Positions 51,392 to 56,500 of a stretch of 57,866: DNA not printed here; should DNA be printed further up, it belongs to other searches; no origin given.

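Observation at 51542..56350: Single 1602-aa polypeptide combining an exonuclease, a RecQ SF2 helicase and a UvrD SF1 helicase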

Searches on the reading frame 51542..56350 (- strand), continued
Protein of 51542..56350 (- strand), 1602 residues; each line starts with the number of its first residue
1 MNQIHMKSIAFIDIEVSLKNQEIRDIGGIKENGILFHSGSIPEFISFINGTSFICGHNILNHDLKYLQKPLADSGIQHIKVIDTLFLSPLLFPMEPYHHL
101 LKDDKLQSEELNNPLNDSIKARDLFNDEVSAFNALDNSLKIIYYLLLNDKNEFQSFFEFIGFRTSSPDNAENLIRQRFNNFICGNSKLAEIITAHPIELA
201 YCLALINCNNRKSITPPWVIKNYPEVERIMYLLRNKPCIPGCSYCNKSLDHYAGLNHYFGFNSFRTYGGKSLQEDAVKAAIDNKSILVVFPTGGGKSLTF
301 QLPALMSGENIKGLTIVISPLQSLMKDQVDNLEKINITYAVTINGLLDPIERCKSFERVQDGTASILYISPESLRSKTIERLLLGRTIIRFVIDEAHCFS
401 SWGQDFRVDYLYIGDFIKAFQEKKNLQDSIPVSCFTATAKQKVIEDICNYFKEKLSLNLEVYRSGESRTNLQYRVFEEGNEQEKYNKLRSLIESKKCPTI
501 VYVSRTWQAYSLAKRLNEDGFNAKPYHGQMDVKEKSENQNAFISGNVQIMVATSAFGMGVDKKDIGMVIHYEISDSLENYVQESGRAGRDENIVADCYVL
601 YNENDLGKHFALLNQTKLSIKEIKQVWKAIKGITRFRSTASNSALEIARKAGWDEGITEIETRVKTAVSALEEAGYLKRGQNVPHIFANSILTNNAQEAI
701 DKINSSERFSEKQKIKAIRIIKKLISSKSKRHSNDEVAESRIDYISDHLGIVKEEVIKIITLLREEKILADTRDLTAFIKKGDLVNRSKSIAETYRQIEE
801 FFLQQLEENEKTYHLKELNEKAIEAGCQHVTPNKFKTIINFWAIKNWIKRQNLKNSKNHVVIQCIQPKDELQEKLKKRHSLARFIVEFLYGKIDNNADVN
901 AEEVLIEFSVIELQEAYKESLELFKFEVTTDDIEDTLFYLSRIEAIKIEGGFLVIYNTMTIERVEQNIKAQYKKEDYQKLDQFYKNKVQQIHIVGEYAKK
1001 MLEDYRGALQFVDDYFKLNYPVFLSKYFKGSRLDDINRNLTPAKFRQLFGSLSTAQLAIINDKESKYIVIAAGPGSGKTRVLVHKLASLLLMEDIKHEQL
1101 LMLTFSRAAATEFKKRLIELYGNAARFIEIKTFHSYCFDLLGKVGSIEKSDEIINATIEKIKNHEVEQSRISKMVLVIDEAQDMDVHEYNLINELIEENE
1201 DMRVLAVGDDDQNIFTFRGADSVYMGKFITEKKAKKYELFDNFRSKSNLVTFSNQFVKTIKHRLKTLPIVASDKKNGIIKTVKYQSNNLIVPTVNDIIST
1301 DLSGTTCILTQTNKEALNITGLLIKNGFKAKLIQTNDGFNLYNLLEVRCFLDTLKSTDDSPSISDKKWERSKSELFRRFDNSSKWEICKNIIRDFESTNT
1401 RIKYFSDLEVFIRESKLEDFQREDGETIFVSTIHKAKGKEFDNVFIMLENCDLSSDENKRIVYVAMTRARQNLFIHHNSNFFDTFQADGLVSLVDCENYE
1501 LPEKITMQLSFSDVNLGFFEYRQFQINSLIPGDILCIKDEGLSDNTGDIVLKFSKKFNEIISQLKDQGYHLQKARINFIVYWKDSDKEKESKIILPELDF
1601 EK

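Call 18: find_encoding_contigs(protein=window:51542-56350:-, flank=10000, max_places=4)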
Protein window:51542-56350:- (1602 aa): no gene with exactly this product is on record in the collection.

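Call 19: find_encoding_contigs(protein=P0002, flank=10000, max_places=3)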
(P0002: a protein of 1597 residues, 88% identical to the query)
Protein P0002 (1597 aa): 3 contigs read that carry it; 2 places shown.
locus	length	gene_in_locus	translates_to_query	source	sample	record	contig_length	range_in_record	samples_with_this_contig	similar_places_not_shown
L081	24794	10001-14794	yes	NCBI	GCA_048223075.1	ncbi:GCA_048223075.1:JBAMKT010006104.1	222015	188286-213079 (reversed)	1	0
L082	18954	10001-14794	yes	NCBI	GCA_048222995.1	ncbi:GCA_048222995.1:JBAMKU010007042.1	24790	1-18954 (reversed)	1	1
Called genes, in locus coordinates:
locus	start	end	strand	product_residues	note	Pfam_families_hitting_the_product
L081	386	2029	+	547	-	PF02463:SMC_N, PF13175:AAA_15, PF13476:AAA_23, PF13514:AAA_27 (weak), PF13555:AAA_29 (weak), PF13304:AAA_21, PF20469:OLD-like_TOPRIM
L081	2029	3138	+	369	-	PF00580:UvrD-helicase (weak), PF13245:AAA_19 (weak), PF00580:UvrD-helicase, PF01443:Viral_helicase1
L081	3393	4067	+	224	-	-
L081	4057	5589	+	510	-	PF02384:N6_Mtase (faint), PF07669:Eco57I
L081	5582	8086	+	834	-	PF10544:T5orf172 (weak), PF13455:MUG113 (weak), PF04851:ResIII (weak)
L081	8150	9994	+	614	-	PF03235:GmrSD_N, PF07510:GmrSD_C (weak)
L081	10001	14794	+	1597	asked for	PF00270:DEAD, PF00271:Helicase_C, PF00580:UvrD-helicase, PF13604:AAA_30 (weak), PF13245:AAA_19, PF00580:UvrD-helicase, PF13361:UvrD_C, PF13538:UvrD_C_2, +3 more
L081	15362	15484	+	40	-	-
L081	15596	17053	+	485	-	PF22483:Mu-transpos_C_2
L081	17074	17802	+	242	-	PF01695:IstB_IS21, PF00308:Bac_DnaA (weak), PF13191:AAA_16 (faint)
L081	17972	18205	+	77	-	-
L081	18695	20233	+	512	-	PF00665:rve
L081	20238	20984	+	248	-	PF01695:IstB_IS21, PF20720:nSTAND3 (weak)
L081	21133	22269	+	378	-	PF05598:DUF772, PF01609:DDE_Tnp_1, PF13359:DDE_Tnp_4 (weak)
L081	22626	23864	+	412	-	PF00675:Peptidase_M16, PF05193:Peptidase_M16_C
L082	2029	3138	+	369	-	PF00580:UvrD-helicase (weak), PF13245:AAA_19 (weak), PF00580:UvrD-helicase, PF01443:Viral_helicase1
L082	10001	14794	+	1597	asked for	PF00270:DEAD, PF00271:Helicase_C, PF00580:UvrD-helicase, PF13604:AAA_30 (weak), PF13245:AAA_19, PF00580:UvrD-helicase, PF13361:UvrD_C, PF13538:UvrD_C_2, +3 more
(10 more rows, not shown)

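Call 20: find_encoding_contigs(protein=P0017, flank=10000, max_places=2)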
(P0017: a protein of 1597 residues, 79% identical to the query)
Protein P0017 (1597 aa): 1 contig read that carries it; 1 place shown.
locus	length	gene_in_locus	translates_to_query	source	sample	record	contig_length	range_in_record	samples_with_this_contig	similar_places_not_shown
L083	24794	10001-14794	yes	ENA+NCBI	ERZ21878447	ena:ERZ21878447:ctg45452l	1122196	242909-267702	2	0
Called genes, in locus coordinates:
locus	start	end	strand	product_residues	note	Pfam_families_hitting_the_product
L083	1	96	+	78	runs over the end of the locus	-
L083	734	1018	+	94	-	PF05015:HigB-like_toxin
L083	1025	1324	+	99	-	-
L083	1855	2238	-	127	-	-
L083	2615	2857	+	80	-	-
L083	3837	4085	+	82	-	PF19891:DUF6364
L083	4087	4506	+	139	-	PF13470:PIN_3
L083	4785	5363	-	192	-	PF02371:Transposase_20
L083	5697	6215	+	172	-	-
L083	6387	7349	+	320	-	PF08240:ADH_N, PF00107:ADH_zinc_N, PF13602:ADH_zinc_N_2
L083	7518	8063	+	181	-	-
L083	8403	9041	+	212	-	-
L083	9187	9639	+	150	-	PF00892:EamA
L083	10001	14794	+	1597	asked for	PF00270:DEAD, PF00271:Helicase_C, PF00580:UvrD-helicase, PF13245:AAA_19, PF00580:UvrD-helicase, PF01443:Viral_helicase1, PF13361:UvrD_C, PF13538:UvrD_C_2, +4 more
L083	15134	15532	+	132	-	-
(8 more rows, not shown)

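Call 21: find_encoding_contigs(protein=P0061, flank=10000, max_places=2)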
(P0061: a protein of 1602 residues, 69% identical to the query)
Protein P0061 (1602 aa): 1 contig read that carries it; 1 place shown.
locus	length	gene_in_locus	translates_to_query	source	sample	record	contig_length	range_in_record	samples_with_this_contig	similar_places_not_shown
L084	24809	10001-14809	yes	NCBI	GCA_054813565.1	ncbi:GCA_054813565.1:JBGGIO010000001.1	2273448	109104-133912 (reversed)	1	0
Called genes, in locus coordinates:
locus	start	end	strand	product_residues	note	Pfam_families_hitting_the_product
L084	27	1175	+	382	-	PF02518:HATPase_c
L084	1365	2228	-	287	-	PF00140:Sigma70_r1_2, PF04542:Sigma70_r2, PF04539:Sigma70_r3, PF04545:Sigma70_r4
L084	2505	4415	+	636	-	PF07498:Rho_N, PF07497:Rho_RNA_bind, PF00006:ATP-synt_ab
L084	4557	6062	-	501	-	PF01609:DDE_Tnp_1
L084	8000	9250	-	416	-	PF07804:HipA_C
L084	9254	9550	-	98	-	PF13560:HTH_31, PF12844:HTH_19, PF01381:HTH_3 (weak)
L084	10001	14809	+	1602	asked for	PF00270:DEAD, PF00271:Helicase_C, PF00580:UvrD-helicase, PF13245:AAA_19, PF00580:UvrD-helicase, PF13361:UvrD_C, PF13361:UvrD_C, PF13538:UvrD_C_2, +5 more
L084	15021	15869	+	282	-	-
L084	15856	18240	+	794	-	PF13191:AAA_16 (weak), PF13401:AAA_22 (faint)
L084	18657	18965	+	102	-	-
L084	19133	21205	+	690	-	PF00930:DPPIV_N (faint), PF26550:Tricorn_2nd, PF26549:Tricorn_N, PF07676:PD40, PF26549:Tricorn_N (weak), PF20434:BD-FAE, PF00326:Peptidase_S9, PF01738:DLH, +6 more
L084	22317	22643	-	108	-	-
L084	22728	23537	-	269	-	PF01381:HTH_3, PF12844:HTH_19, PF13560:HTH_31 (weak), PF00717:Peptidase_S24 (weak)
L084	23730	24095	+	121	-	PF04480:DUF559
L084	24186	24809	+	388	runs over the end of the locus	PF00817:IMS, PF11799:IMS_C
